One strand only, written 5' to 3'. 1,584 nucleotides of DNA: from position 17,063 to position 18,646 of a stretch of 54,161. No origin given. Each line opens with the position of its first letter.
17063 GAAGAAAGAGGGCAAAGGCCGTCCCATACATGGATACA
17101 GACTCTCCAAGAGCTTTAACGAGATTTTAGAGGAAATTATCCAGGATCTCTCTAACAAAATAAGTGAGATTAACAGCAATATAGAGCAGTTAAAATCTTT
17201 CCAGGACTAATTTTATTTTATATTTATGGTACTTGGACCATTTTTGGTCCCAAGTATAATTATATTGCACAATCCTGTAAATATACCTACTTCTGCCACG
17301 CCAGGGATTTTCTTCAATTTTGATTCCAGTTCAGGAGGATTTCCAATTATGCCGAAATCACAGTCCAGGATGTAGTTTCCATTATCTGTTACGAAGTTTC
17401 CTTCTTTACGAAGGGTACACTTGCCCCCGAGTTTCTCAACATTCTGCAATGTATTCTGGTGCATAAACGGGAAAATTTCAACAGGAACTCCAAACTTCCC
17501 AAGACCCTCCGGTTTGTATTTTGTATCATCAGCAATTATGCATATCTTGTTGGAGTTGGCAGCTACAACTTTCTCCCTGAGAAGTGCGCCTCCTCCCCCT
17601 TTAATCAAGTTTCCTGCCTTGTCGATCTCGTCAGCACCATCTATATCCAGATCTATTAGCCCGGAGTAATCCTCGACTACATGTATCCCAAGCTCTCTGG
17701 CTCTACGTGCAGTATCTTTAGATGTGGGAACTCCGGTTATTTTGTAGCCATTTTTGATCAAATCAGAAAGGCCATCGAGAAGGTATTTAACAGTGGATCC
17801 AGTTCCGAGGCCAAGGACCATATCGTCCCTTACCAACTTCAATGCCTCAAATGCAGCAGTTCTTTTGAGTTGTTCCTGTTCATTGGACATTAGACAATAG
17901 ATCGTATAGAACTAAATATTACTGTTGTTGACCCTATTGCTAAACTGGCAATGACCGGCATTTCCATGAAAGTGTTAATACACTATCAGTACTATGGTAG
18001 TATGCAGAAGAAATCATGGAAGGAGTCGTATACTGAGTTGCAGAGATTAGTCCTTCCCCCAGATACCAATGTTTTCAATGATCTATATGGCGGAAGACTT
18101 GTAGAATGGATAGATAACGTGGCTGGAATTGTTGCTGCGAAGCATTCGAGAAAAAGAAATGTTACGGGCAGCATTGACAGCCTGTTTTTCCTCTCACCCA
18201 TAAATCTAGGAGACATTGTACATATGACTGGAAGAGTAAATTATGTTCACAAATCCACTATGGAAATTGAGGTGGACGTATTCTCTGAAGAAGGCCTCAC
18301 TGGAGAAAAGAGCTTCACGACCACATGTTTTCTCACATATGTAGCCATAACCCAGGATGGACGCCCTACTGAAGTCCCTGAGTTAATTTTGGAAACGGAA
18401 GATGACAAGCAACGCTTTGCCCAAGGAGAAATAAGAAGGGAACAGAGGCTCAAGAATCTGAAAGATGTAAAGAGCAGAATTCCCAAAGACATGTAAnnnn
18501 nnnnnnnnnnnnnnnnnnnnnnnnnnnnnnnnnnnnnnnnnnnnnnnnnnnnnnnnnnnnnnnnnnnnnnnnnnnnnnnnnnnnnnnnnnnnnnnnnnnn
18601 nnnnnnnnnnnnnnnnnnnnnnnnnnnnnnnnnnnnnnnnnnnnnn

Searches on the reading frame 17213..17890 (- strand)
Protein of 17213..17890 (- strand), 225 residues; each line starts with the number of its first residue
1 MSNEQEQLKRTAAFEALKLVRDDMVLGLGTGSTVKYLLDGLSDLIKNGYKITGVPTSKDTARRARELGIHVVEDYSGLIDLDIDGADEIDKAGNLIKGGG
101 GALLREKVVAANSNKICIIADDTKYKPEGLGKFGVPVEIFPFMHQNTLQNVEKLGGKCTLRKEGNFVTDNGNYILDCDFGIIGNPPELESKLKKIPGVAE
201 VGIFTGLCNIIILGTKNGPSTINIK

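Call 82: search_protein_families(library=pfam, proteins=[window:17213-17890:-], max_evalue=0.0001)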
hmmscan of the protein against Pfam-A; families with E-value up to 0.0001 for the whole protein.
window:17213-17890:- (225 aa): 1 family
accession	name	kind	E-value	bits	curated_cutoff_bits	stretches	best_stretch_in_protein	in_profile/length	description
PF06026.20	Rib_5-P_isom_A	-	2.5e-58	196.9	26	1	53-218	2-173/173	Ribose 5-phosphate isomerase A (phosphoriboisomerase A)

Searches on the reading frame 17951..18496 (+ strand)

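Call 83: search_protein_families(library=pfam, proteins=[window:17951-18496:+], max_evalue=0.0001)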
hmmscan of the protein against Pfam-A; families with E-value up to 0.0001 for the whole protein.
window:17951-18496:+ (181 aa): 1 family
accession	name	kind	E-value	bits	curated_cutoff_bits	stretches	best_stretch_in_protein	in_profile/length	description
PF03061.28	4HBT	-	6.6e-17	62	20.6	1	43-117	2-77/79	Thioesterase superfamily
